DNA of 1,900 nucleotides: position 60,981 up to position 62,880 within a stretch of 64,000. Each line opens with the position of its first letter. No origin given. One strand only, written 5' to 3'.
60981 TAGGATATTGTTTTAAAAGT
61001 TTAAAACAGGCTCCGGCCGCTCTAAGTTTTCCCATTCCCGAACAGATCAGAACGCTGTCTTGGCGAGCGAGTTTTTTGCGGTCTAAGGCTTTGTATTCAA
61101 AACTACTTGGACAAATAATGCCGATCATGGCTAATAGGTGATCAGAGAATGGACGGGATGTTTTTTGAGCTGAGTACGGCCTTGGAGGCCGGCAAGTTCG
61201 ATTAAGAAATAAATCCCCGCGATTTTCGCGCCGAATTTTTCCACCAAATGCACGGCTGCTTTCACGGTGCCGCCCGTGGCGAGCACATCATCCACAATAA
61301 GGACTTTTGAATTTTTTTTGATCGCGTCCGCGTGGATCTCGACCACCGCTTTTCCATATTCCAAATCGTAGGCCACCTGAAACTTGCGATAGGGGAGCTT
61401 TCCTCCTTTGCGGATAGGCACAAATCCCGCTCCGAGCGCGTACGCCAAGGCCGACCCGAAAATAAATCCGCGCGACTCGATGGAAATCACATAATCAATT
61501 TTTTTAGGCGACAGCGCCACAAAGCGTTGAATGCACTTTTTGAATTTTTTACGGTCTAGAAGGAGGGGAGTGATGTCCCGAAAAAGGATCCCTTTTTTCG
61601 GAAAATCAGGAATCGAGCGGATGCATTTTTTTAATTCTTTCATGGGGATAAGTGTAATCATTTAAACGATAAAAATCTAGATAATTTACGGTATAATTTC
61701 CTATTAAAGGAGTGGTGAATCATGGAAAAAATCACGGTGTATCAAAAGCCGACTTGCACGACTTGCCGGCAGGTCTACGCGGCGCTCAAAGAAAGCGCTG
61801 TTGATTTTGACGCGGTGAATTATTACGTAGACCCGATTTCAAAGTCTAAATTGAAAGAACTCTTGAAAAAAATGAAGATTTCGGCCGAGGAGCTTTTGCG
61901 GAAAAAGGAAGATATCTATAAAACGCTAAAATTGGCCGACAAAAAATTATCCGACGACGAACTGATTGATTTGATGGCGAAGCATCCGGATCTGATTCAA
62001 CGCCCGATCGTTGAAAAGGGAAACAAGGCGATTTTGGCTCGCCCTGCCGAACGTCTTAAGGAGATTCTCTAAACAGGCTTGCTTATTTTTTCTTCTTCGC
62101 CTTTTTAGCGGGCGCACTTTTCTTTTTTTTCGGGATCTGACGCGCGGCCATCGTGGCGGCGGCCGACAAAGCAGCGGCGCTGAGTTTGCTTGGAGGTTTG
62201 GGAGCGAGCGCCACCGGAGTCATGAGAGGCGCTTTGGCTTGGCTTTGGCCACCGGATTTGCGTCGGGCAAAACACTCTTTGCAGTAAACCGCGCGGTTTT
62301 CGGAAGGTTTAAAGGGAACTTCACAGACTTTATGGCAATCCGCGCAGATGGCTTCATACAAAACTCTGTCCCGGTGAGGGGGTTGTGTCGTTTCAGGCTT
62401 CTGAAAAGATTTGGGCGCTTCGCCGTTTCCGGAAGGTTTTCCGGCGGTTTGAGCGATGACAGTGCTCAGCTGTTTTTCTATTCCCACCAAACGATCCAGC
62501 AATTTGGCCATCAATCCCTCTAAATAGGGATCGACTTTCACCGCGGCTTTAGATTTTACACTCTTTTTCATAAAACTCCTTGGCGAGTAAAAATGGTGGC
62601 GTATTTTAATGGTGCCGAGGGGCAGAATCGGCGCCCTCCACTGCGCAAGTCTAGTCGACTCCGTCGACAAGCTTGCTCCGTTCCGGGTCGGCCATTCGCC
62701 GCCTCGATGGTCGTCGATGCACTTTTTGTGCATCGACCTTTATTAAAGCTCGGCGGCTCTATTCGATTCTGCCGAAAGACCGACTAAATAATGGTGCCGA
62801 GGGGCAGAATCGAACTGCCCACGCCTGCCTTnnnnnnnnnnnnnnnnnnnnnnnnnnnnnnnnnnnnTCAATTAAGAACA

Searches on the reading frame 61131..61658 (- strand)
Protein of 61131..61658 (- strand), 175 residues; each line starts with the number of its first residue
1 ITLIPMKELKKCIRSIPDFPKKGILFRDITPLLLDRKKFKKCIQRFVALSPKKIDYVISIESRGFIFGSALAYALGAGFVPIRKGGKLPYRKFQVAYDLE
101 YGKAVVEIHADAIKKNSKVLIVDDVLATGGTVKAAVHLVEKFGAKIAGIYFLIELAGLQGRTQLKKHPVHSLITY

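Call 45: search_protein_families(library=pfam, proteins=[window:61131-61658:-], max_evalue=0.00001)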
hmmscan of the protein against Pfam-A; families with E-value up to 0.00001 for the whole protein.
window:61131-61658:- (175 aa): 2 families
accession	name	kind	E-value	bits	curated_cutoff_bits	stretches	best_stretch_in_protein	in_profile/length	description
PF00156.33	Pribosyltran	-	7.8e-18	64.7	26.3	1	50-167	26-136/158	Phosphoribosyl transferase domain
PF14681.12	UPRTase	-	6.2e-06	26.3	27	1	113-166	118-170/206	Uracil phosphoribosyltransferase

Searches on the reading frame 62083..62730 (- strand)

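Call 45: search_protein_families(library=pfam, proteins=[window:62083-62730:-], max_evalue=0.00001)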
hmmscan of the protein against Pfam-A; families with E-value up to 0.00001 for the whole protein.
window:62083-62730:- (215 aa): 1 family
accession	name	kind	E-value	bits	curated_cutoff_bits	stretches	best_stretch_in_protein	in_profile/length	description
PF23477.1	zf_Tbcl_2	-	1.1e-14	54.3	27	1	122-158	1-37/37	Probable treble clef zinc finger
